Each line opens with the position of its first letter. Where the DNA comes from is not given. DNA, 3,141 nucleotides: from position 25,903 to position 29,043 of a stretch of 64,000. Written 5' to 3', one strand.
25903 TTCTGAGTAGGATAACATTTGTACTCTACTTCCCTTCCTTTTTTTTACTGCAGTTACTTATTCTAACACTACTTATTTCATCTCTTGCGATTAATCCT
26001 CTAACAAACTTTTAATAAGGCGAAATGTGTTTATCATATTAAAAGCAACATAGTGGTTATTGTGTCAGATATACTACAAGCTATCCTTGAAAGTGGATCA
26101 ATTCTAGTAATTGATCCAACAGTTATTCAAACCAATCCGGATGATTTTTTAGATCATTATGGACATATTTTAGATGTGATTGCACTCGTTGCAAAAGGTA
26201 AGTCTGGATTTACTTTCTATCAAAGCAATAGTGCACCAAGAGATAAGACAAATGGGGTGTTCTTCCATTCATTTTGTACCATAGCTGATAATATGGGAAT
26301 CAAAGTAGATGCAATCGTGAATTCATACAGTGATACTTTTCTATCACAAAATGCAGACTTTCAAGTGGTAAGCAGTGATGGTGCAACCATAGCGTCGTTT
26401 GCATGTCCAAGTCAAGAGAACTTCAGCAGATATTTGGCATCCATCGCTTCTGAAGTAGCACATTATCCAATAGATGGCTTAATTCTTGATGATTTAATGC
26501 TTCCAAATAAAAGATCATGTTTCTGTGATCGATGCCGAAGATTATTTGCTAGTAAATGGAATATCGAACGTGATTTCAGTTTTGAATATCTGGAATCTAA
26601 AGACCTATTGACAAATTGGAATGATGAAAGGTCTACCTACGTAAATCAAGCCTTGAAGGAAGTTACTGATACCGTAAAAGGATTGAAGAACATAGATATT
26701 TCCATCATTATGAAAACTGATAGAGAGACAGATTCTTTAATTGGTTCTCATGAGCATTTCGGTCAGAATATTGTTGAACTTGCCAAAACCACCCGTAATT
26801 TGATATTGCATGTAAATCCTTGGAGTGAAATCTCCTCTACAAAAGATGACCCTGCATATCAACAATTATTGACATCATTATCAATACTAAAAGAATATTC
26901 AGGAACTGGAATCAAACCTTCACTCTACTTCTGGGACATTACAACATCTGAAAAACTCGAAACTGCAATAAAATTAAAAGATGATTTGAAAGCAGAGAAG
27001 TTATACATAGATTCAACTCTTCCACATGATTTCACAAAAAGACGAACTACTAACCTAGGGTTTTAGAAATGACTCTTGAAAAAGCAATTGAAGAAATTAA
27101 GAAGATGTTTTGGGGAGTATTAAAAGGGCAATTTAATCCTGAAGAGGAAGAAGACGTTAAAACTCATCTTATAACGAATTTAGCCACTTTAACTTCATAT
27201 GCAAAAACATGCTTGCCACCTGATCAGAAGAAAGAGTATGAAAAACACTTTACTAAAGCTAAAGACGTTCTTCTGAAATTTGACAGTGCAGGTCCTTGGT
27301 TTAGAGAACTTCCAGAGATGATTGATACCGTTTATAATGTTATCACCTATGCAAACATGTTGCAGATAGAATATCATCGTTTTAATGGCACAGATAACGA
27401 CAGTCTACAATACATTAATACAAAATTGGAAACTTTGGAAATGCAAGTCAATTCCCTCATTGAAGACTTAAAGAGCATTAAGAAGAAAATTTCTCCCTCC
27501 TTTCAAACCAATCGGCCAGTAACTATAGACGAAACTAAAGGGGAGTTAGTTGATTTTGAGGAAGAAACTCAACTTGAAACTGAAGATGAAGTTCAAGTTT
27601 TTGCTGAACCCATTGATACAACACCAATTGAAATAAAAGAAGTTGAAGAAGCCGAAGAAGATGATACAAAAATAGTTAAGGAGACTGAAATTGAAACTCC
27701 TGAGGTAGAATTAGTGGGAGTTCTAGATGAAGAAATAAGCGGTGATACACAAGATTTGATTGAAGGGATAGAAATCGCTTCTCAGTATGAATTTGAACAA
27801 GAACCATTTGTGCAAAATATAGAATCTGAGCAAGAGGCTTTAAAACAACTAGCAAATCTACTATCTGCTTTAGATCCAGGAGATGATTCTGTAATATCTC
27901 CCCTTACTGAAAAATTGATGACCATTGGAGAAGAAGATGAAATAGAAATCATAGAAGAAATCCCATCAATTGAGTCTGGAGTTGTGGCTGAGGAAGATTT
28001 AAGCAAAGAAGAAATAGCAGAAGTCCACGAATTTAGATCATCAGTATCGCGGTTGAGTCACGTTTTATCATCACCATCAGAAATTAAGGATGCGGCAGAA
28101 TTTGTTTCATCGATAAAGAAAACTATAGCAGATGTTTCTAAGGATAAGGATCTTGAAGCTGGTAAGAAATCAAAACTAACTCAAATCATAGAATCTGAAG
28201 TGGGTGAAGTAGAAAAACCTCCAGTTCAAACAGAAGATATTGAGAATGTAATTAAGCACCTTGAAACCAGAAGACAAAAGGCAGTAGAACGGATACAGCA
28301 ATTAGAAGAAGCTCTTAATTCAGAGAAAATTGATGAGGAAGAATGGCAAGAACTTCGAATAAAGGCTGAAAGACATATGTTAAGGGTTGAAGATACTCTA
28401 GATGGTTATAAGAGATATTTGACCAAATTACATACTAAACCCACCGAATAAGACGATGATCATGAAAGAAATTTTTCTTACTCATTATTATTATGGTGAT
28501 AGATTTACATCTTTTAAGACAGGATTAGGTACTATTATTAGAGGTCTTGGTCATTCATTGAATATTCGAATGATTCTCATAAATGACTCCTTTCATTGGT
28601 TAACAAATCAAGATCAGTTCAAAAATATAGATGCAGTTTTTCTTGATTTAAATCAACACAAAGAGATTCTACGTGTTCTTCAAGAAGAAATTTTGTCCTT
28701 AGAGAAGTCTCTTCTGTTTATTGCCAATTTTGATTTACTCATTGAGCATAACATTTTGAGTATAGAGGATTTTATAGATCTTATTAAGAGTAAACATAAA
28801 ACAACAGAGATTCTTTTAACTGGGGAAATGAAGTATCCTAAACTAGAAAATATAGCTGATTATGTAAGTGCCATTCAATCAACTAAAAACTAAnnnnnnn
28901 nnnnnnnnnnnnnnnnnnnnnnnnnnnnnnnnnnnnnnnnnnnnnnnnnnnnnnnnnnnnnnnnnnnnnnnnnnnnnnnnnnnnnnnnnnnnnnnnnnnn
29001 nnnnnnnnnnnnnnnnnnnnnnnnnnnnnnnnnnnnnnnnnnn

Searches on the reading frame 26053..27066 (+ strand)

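Call 60: search_protein_families(library=pfam, proteins=[window:26053-27066:+], max_evalue=0.01)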
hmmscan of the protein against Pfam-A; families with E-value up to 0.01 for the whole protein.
window:26053-27066:+ (337 aa): 1 family
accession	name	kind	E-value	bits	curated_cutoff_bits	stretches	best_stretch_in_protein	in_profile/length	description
PF02638.21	GHL10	-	0.0021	17.7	27.9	1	99-218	113-227/311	Glycosyl hydrolase-like 10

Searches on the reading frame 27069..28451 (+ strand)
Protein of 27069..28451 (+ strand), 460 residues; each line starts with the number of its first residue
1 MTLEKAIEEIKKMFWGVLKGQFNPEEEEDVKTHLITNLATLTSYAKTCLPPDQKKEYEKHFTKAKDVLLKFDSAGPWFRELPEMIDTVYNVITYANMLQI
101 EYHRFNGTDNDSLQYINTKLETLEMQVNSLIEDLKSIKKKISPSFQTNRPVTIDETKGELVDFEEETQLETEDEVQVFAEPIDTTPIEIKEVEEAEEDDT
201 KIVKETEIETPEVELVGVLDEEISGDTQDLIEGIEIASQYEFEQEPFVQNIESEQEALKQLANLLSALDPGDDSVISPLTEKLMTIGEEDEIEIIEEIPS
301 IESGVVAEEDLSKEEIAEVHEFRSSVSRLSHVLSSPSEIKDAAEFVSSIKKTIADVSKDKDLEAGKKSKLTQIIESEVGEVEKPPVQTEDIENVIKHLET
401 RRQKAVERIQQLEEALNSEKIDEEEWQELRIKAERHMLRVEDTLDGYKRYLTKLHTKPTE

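Call 60: search_protein_families(library=pfam, proteins=[window:27069-28451:+], max_evalue=0.01)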
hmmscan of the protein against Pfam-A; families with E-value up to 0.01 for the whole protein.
window:27069-28451:+ (460 aa): 1 family
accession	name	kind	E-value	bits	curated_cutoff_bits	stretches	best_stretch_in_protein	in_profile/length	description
PF05235.19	CHAD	-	0.0029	18.1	25.6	0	312-419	19-119/228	CHAD domain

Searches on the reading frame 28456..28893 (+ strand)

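Call 60: search_protein_families(library=pfam, proteins=[window:28456-28893:+], max_evalue=0.01)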
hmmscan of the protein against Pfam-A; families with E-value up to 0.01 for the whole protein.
window:28456-28893:+ (145 aa): 1 family
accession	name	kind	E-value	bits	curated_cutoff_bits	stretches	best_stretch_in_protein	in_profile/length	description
PF02572.21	CobA_CobO_BtuR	-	5.8e-09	36.8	25.7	1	64-144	77-157/172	ATP:corrinoid adenosyltransferase BtuR/CobO/CobP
